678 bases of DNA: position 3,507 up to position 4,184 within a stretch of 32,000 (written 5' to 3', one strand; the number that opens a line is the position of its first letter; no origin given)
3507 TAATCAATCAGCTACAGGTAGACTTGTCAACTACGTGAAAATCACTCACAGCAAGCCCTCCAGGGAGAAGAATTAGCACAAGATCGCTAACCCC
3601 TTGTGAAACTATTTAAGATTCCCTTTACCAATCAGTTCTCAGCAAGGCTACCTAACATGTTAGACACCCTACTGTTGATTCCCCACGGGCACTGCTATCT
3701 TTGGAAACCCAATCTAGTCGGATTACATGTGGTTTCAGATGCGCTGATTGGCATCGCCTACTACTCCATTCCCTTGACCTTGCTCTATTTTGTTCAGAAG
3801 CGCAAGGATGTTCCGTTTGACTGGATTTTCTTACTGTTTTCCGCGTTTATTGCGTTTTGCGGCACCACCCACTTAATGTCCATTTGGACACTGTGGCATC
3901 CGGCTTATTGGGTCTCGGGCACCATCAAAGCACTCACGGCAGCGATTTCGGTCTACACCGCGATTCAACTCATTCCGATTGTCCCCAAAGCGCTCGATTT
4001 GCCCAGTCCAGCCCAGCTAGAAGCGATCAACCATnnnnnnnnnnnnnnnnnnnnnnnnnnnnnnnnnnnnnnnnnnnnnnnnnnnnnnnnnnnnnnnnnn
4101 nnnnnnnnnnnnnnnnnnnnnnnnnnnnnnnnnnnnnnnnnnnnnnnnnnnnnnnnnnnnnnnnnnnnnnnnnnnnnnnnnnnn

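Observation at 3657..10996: Ethylene-binding-domain / bilin-type-GAF kinase in one operon with a CheY and a REC-PAS-GGDEF-EAL protein: a putative gas-plus-light to c-di-GMP pathway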

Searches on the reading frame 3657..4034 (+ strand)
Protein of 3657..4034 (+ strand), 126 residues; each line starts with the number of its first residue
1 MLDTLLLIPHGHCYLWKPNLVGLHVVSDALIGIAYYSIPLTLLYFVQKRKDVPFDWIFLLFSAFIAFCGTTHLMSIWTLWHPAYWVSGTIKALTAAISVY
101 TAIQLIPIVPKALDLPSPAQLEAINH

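Call 17: find_related_loci(query=A1, collection=genome_contigs, flank=10000)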
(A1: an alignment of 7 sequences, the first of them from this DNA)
Query A1 (126 aa) in genome_contigs; peptide patterns used: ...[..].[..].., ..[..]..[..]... (x = any residue, [..] = any of these).
600 stretches matched a pattern (row limit reached: there are more); 594 encode a relative of the query (tblastn E <= 1e-3); the best 80 are kept; 80 distinct loci.
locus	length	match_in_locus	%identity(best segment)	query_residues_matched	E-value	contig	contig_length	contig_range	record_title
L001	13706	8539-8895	73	7-125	6e-65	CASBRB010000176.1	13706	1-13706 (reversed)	MAG: uncultured cyanobacterium isolate PMM_0019 genome assembly, contig: PMM_0019_000000000176, whole genome shotgun seq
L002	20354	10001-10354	75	8-125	2e-63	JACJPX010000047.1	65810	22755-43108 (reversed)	Calothrix membranacea FACHB-236 contig47, whole genome shotgun sequence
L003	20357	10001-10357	75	7-125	4e-63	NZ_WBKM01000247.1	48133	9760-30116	Nostoc sp. WHI contig-1000019, whole genome shotgun sequence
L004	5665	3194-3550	71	7-125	7e-63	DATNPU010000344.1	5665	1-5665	MAG TPA_asm: Microcoleaceae cyanobacterium isolate SMAG_U16489 k141_4788875, whole genome shotgun sequence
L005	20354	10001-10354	75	8-125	6e-62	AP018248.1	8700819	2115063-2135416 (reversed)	Tolypothrix tenuis PCC 7101 DNA, nearly complete genome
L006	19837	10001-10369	74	4-126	6e-62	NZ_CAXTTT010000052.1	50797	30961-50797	MAG: uncultured Nostoc sp. isolate public_SRR14721954_metawrap_bin.4 public_SRR14721954_metawrap_bin.4_52, whole genome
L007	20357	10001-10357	74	7-125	5e-62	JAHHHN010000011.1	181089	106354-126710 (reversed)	MAG: Mojavia pulchra JT2-VF2 scaffold_116_c1, whole genome shotgun sequence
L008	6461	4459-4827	73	4-126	7e-62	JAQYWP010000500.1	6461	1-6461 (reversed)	MAG: Rhizonema sp. PD38 Dictyo3468_NODE_604_length_6461_cov_7.82875, whole genome shotgun sequence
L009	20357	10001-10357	73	7-125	1e-61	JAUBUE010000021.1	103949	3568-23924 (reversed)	Microcoleus sp. B3-D7 NODE_71_length_103949_cov_26.971378, whole genome shotgun sequence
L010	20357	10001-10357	71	7-125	1e-61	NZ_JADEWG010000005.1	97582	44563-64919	[Phormidium] sp. LEGE 05292 NODE_5_length_97582_cov_20.9537, whole genome shotgun sequence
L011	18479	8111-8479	74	4-126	6e-62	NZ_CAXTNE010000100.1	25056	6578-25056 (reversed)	MAG: uncultured Nostoc sp. isolate public_SRR14722161_metawrap_bin.1 public_SRR14722161_metawrap_bin.1_100, whole genome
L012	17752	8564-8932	74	4-126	1e-61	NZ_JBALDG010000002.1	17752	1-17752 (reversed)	MAG: Nostoc sp. isolate P14264 bin 5 NODE_864_length_17752_cov_34.686413, whole genome shotgun sequence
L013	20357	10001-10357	72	7-125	2e-61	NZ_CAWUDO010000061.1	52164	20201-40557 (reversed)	Nostoc sp. CCY 9925 isolate Nostoc CCY 9925 NODE_61_length_52164_cov_120.896160, whole genome shotgun sequence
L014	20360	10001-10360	73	7-126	3e-61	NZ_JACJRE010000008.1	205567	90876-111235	Tolypothrix sp. FACHB-123 contig8, whole genome shotgun sequence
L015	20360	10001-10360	73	7-126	4e-61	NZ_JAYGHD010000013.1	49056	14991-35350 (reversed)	Nostoc sp. UHCC 0251 NODE_27_length_49056_cov_26.440338, whole genome shotgun sequence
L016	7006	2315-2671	71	7-125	6e-61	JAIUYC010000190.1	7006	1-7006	MAG: Coleofasciculus sp. S288 contig-91_7415, whole genome shotgun sequence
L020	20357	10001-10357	72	7-125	2e-60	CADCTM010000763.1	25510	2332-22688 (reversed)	uncultured Coleofasciculus sp. isolate AVDCRST_MAG92 genome assembly, contig: NODE56, whole genome shotgun sequence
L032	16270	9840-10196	72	7-125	4e-60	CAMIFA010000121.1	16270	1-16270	MAG: uncultured cyanobacterium isolate 5VxgWvZHuo_bin.2.MAG genome assembly, contig: NODE_149_length_16270_cov_6.121616,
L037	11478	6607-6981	68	2-126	9e-60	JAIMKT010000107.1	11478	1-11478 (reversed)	MAG: Microcoleus sp. GA_180221_E-2-1-MAG-45_12 NODE_903_length_11568_cov_7.830453, whole genome shotgun sequence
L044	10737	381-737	68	7-125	2e-59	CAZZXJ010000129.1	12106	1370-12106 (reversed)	MAG: uncultured Stigonema sp. isolate Brown_AA.bin.3 genome assembly, contig: NODE_395_length_12106_cov_14.354493, whole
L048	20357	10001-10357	70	7-125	8e-59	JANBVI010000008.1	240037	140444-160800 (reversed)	MAG: Fischerella sp. CENA71 Contig_8, whole genome shotgun sequence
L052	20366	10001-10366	67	5-126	6e-59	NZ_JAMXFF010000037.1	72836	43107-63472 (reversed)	Laspinema palackyanum D2a NODE_42_length_72836_cov_67.970395, whole genome shotgun sequence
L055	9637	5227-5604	73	1-126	6e-59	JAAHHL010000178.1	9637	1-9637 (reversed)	MAG: Caldora sp. SIO3E6 3E6_NODE_178, whole genome shotgun sequence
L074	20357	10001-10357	67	8-126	9e-58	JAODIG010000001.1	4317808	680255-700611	MAG: Chroococcopsis gigantea SAG 12.99 S2C1, whole genome shotgun sequence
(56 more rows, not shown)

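Call 41: search_protein_families(library=pfam, proteins=[L055:5203-7527:+, L055:8095-9636:+, L016:2276-5431:+, L016:6168-7004:+, L032:9801-12236:+, L032:12711-14660:+, L009:19434-20357:+, L074:9962-11974:+], max_evalue=0.0001)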
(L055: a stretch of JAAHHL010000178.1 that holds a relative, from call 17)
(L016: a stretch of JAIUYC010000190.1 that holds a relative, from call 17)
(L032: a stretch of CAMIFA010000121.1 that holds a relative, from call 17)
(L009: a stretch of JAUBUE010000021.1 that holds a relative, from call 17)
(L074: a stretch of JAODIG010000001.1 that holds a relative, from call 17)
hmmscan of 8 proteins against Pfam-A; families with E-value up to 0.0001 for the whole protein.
L055:5203-7527:+ (774 aa): 8 families
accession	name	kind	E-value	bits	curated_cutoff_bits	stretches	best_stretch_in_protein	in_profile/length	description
PF08447.18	PAS_3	-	9e-67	221.8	25.6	3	178-264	2-88/89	PAS fold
PF25487.1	ETR1_N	-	2.7e-36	124.2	27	1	28-122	2-96/97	Ethylene receptor 1-like, N-terminal domain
PF13426.13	PAS_9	-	1.3e-22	80.5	27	2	439-533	15-103/103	PAS domain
PF00989.32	PAS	-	7.7e-22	77.9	22.6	1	284-394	2-113/113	PAS fold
PF02518.31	HATPase_c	-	2e-18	67.3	26.4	1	664-772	2-108/111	Histidine kinase-, DNA gyrase B-, and HSP90-like ATPase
PF08448.16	PAS_4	-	2.7e-18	66.6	23.1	1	291-397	3-108/110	PAS fold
PF00512.31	HisKA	-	4.5e-14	52.7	26.9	1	556-619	3-63/66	His Kinase A (phospho-acceptor) domain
PF13188.13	PAS_8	-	8.3e-11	41.8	21.8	1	283-336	1-50/65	PAS domain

L055:8095-9636:+ (514 aa): 6 families
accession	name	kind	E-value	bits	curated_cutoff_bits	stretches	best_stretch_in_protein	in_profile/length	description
PF13426.13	PAS_9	-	3e-23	82.5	27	2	156-246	11-103/103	PAS domain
PF08447.18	PAS_3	-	1.6e-17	63.9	25.6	2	283-364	2-84/89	PAS fold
PF00989.32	PAS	-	1.9e-14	54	22.6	1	262-372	4-113/113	PAS fold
PF13188.13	PAS_8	-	1.3e-12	47.5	21.8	1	262-304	4-43/65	PAS domain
PF08448.16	PAS_4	-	2.2e-12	47.6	23.1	1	158-247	16-108/110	PAS fold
PF00072.30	Response_reg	-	9.6e-11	42.3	30.2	1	7-117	1-110/111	Response regulator receiver domain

L016:2276-5431:+ (1051 aa): 8 families
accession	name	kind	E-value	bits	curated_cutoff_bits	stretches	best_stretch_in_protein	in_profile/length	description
PF08448.16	PAS_4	-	1.2e-45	154.7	23.1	3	696-804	2-110/110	PAS fold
PF25487.1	ETR1_N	-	8.2e-44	148.3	27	1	27-122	2-97/97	Ethylene receptor 1-like, N-terminal domain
PF00989.32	PAS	-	3.1e-27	95.2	22.6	3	690-799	2-113/113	PAS fold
PF13426.13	PAS_9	-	2.7e-25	89.1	27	1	377-480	3-103/103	PAS domain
PF02518.31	HATPase_c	-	3.6e-19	69.7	26.4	1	942-1051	1-107/111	Histidine kinase-, DNA gyrase B-, and HSP90-like ATPase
PF13188.13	PAS_8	-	2e-18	66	21.8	1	365-407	1-42/65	PAS domain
PF00512.31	HisKA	-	1e-13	51.5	26.9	1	835-898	3-63/66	His Kinase A (phospho-acceptor) domain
PF08447.18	PAS_3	-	4.2e-13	49.8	25.6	1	389-474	2-88/89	PAS fold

L016:6168-7004:+ (279 aa): 6 families
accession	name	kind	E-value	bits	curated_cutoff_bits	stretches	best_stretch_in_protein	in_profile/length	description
PF08447.18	PAS_3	-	3.2e-17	63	25.6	1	168-236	5-74/89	PAS fold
PF00989.32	PAS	-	8.6e-14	52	22.6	1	142-253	1-113/113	PAS fold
PF00072.30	Response_reg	-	2.2e-13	50.8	30.2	1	7-109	1-102/111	Response regulator receiver domain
PF08448.16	PAS_4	-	7e-10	39.6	23.1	1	151-258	4-110/110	PAS fold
PF13426.13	PAS_9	-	5.3e-08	33.5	27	1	154-254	3-102/103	PAS domain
PF14598.12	PAS_11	-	2.2e-05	24.8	25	1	172-240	22-89/109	PAS domain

L032:9801-12236:+ (811 aa): 9 families
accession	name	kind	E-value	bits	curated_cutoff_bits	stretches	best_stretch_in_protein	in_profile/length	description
PF08448.16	PAS_4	-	1.5e-47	160.8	23.1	3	329-437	2-110/110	PAS fold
PF25487.1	ETR1_N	-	7.7e-46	154.8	27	1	26-122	1-97/97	Ethylene receptor 1-like, N-terminal domain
PF00989.32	PAS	-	6.7e-28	97.4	22.6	3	199-307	7-113/113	PAS fold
PF13426.13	PAS_9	-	1.7e-23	83.2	27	2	206-309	4-103/103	PAS domain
PF02518.31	HATPase_c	-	3.7e-19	69.6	26.4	1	701-809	1-107/111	Histidine kinase-, DNA gyrase B-, and HSP90-like ATPase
PF08447.18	PAS_3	-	2e-16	60.5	25.6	1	217-302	3-87/89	PAS fold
PF00512.31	HisKA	-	6.1e-13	49.1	26.9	1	594-657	3-63/66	His Kinase A (phospho-acceptor) domain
PF13188.13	PAS_8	-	1.6e-08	34.6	21.8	0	324-376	3-55/65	PAS domain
PF06785.16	UPF0242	-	3.5e-05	24.4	33.5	1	39-194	8-161/194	Uncharacterised protein family (UPF0242) N-terminus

L032:12711-14660:+ (649 aa): 5 families
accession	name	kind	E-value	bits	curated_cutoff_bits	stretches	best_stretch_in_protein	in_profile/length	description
PF00072.30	Response_reg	-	3.9e-38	130.5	30.2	2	527-639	1-110/111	Response regulator receiver domain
PF02518.31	HATPase_c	-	2.5e-32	112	26.4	1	390-501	1-109/111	Histidine kinase-, DNA gyrase B-, and HSP90-like ATPase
PF08447.18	PAS_3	-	1.7e-23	83.2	25.6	1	164-251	2-88/89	PAS fold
PF00512.31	HisKA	-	1.1e-17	64.2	26.9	1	279-341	2-63/66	His Kinase A (phospho-acceptor) domain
PF00989.32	PAS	-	2.3e-06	28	22.6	1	143-255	3-113/113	PAS fold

L009:19434-20357:+ (308 aa): 2 families
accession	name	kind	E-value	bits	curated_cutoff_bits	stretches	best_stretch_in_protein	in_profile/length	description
PF00990.26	GGDEF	-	2.4e-43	148.2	23.8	1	176-307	1-131/161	Diguanylate cyclase, GGDEF domain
PF00072.30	Response_reg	-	3.7e-29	101.5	30.2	1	13-125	1-111/111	Response regulator receiver domain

L074:9962-11974:+ (670 aa): 7 families
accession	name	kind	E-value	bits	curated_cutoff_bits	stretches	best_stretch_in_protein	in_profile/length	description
PF00990.26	GGDEF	-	3.8e-51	173.5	23.8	1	500-657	2-161/161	Diguanylate cyclase, GGDEF domain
PF25487.1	ETR1_N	-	1e-40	138.4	27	1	26-121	2-97/97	Ethylene receptor 1-like, N-terminal domain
PF08447.18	PAS_3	-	1.4e-19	70.5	25.6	1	216-307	2-89/89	PAS fold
PF14598.12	PAS_11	-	2.6e-06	27.8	25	1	240-306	36-100/109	PAS domain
PF01590.32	GAF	-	4.5e-06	27.7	22.4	1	367-486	12-133/133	GAF domain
PF13426.13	PAS_9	-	4.8e-06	27.2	27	1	205-311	4-102/103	PAS domain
PF13188.13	PAS_8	-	3.2e-05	24.1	21.8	0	195-250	4-55/65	PAS domain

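Call 65: find_related_loci(query=A1, collection=metagenome_contigs, flank=10000)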
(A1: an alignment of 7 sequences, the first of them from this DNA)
Query A1 (126 aa) in metagenome_contigs; peptide patterns used: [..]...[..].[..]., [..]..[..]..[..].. (x = any residue, [..] = any of these).
600 stretches matched a pattern (row limit reached: there are more); 571 encode a relative of the query (tblastn E <= 1e-3); the best 80 are kept; 80 distinct loci.
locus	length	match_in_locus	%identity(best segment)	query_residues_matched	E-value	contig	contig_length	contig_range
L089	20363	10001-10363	73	6-126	4e-63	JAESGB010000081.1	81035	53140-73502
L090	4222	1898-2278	72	1-125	2e-62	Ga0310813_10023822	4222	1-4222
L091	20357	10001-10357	74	7-125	3e-62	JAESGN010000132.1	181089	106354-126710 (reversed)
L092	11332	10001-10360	73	7-126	2e-61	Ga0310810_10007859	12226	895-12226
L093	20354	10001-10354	72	8-125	2e-61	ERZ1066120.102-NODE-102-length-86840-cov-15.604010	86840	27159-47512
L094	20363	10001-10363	73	6-126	1e-61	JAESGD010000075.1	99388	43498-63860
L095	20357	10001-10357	71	7-125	3e-61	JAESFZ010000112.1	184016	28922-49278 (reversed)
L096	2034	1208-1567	72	7-126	4e-61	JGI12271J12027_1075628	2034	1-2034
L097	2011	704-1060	69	7-125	3e-61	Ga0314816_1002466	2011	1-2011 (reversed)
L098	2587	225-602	64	1-126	3e-60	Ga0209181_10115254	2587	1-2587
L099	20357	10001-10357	72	7-125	3e-60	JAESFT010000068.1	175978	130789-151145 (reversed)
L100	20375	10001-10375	70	1-125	2e-60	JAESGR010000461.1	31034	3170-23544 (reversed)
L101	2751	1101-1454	73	8-125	1e-59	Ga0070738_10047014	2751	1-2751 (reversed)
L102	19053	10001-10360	73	7-126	1e-59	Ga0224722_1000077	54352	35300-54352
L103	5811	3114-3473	73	7-126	1e-59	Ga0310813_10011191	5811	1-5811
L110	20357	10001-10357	73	7-125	3e-58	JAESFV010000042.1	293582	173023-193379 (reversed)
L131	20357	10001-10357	65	7-125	3e-55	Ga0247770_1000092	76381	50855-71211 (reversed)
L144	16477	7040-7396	64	7-125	1e-54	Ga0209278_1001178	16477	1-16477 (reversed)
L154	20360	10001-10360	68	7-126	1e-53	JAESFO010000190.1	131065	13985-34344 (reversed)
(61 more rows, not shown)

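Call 76: search_protein_families(library=pfam, proteins=[L131:14837-16054:+, L144:12529-13758:+, L131:11613-14804:+, L020:12248-15364:+, L110:12682-15867:+, L037:8527-10326:+, L052:9935-16048:+, L048:11970-13247:+, L154:11882-13144:+, L044:2398-3456:+], max_evalue=0.0001)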
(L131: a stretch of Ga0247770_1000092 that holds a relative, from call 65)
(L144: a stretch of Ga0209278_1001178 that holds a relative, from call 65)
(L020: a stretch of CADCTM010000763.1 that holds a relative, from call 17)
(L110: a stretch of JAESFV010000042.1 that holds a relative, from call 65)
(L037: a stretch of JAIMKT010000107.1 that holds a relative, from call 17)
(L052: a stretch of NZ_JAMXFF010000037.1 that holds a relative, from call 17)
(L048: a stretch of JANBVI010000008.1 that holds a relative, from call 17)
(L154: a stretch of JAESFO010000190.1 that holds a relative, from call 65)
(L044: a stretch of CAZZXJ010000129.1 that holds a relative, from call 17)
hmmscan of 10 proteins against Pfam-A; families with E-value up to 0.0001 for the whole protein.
L131:14837-16054:+ (405 aa): 2 families
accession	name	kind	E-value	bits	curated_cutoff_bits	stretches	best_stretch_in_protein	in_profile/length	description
PF00211.25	Guanylate_cyc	-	7.5e-66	221.6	21.9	1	196-374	3-182/183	Adenylate and Guanylate cyclase catalytic domain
PF00072.30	Response_reg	-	1.8e-30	105.8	30.2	1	13-124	1-110/111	Response regulator receiver domain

L144:12529-13758:+ (409 aa): 2 families
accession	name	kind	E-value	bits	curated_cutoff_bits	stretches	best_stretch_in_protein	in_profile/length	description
PF00211.25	Guanylate_cyc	-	5.6e-68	228.6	21.9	1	200-378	3-182/183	Adenylate and Guanylate cyclase catalytic domain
PF00072.30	Response_reg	-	5.3e-30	104.3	30.2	1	17-128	1-110/111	Response regulator receiver domain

L131:11613-14804:+ (1063 aa): 8 families
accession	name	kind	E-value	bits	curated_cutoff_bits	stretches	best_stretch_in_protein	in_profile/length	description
PF25487.1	ETR1_N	-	2.5e-39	133.9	27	1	33-128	2-97/97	Ethylene receptor 1-like, N-terminal domain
PF02518.31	HATPase_c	-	1e-23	84.3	26.4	1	744-816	37-108/111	Histidine kinase-, DNA gyrase B-, and HSP90-like ATPase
PF00072.30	Response_reg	-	1.6e-23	83.5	30.2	1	846-956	1-109/111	Response regulator receiver domain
PF00512.31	HisKA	-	2.1e-21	76.2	26.9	1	522-588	1-66/66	His Kinase A (phospho-acceptor) domain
PF08447.18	PAS_3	-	2.8e-20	72.8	25.6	1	224-308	2-87/89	PAS fold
PF01590.32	GAF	-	8.4e-20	72.1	22.4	1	345-486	1-133/133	GAF domain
PF13426.13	PAS_9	-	4.5e-07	30.5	27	1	220-315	10-103/103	PAS domain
PF13185.12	GAF_2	-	2.4e-06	28.3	28.6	1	344-487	2-136/136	GAF domain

L020:12248-15364:+ (1038 aa): 9 families
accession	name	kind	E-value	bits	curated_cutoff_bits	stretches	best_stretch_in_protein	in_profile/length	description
PF00211.25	Guanylate_cyc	-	1.6e-64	217.3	21.9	1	847-1024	4-182/183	Adenylate and Guanylate cyclase catalytic domain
PF01590.32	GAF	-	6.4e-47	159.9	22.4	3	178-319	1-133/133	GAF domain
PF13185.12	GAF_2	-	1.1e-32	113.5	28.6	3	177-320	2-136/136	GAF domain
PF00072.30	Response_reg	-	3.1e-28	98.6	30.2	1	11-122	1-110/111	Response regulator receiver domain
PF13492.12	GAF_3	-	1.4e-14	55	27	1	178-321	1-129/129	GAF domain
PF13426.13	PAS_9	-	1.7e-09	38.3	27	1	703-806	2-102/103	PAS domain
PF00989.32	PAS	-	5.8e-09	36.4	22.6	1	693-805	2-113/113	PAS fold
PF08447.18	PAS_3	-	1.9e-07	31.7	25.6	1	715-801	2-88/89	PAS fold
PF13188.13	PAS_8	-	8.3e-07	29.1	21.8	1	692-744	1-50/65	PAS domain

L110:12682-15867:+ (1061 aa): 9 families
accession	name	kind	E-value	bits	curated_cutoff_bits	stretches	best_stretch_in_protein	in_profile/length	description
PF00211.25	Guanylate_cyc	-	7.1e-65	218.5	21.9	1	863-1040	4-182/183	Adenylate and Guanylate cyclase catalytic domain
PF01590.32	GAF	-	3e-53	180.3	22.4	3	195-336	1-133/133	GAF domain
PF13185.12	GAF_2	-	3.6e-30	105.4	28.6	2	541-695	3-136/136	GAF domain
PF00072.30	Response_reg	-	3.4e-26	92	30.2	1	28-139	1-110/111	Response regulator receiver domain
PF13492.12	GAF_3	-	2e-11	44.8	27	1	195-338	1-129/129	GAF domain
PF13426.13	PAS_9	-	4e-11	43.5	27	1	719-823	2-103/103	PAS domain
PF00989.32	PAS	-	4.4e-08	33.6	22.6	1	709-821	2-113/113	PAS fold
PF08447.18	PAS_3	-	8.5e-08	32.8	25.6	1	731-818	2-89/89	PAS fold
PF13188.13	PAS_8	-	8.9e-08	32.2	21.8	1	708-757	1-47/65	PAS domain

L037:8527-10326:+ (599 aa): 3 families
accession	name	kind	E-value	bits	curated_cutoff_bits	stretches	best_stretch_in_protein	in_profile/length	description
PF00211.25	Guanylate_cyc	-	1.2e-63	214.4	21.9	1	408-586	3-182/183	Adenylate and Guanylate cyclase catalytic domain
PF00072.30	Response_reg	-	5.6e-17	62.3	30.2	1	49-159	1-108/111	Response regulator receiver domain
PF01590.32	GAF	-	2.9e-08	34.8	22.4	1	205-368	2-133/133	GAF domain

L052:9935-16048:+ (2037 aa): 15 families
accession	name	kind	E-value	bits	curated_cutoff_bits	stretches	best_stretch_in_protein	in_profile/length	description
PF00989.32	PAS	-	7.9e-61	203.5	22.6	4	816-928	1-113/113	PAS fold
PF13426.13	PAS_9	-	4.7e-58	194.3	27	4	700-803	3-103/103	PAS domain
PF08448.16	PAS_4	-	1.6e-55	186.5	23.1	4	822-932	1-109/110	PAS fold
PF08447.18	PAS_3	-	8.1e-52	173.9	25.6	3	712-797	2-88/89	PAS fold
PF00072.30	Response_reg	-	5.1e-46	155.9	30.2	2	1735-1853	1-110/111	Response regulator receiver domain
PF25487.1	ETR1_N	-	2.6e-42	143.4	27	1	38-133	2-97/97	Ethylene receptor 1-like, N-terminal domain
PF13188.13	PAS_8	-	4.8e-29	99.7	21.8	2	689-740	2-53/65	PAS domain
PF02518.31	HATPase_c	-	1.2e-28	100.2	26.4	1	1436-1563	1-109/111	Histidine kinase-, DNA gyrase B-, and HSP90-like ATPase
PF01590.32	GAF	-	5.1e-24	85.7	22.4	2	1146-1288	1-133/133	GAF domain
PF00512.31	HisKA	-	2.9e-23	82.1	26.9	1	1324-1389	1-66/66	His Kinase A (phospho-acceptor) domain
PF01627.28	Hpt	-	3.8e-14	53.1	24.6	1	1941-2015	1-72/84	Hpt domain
PF13596.12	PAS_10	-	1.7e-09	38.7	22.1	0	493-558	40-106/106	PAS domain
PF13185.12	GAF_2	-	4.6e-09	37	28.6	0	972-1109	10-129/136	GAF domain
PF14598.12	PAS_11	-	3e-06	27.6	25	0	708-783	11-85/109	PAS domain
PF13492.12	GAF_3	-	8.3e-06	26.7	27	0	1148-1289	3-128/129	GAF domain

L048:11970-13247:+ (425 aa): 3 families
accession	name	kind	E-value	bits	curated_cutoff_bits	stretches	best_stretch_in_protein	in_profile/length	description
PF00072.30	Response_reg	-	3.7e-29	101.6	30.2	1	10-122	1-111/111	Response regulator receiver domain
PF02518.31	HATPase_c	-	7e-24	84.8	26.4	1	306-420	5-109/111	Histidine kinase-, DNA gyrase B-, and HSP90-like ATPase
PF14501.12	HATPase_c_5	-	1.6e-05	25.1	22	1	307-407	6-91/102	GHKL domain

L154:11882-13144:+ (420 aa): 2 families
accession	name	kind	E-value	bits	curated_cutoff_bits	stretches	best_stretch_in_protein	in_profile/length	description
PF00072.30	Response_reg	-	3.4e-29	101.7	30.2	1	10-122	1-111/111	Response regulator receiver domain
PF02518.31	HATPase_c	-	1.8e-21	77.1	26.4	1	307-419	6-108/111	Histidine kinase-, DNA gyrase B-, and HSP90-like ATPase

L044:2398-3456:+ (352 aa): 2 families
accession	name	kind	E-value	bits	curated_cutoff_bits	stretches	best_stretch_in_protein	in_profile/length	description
PF00072.30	Response_reg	-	6.8e-25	87.8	30.2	1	4-115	1-110/111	Response regulator receiver domain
PF02518.31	HATPase_c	-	5.8e-07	30.4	26.4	1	258-352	5-109/111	Histidine kinase-, DNA gyrase B-, and HSP90-like ATPase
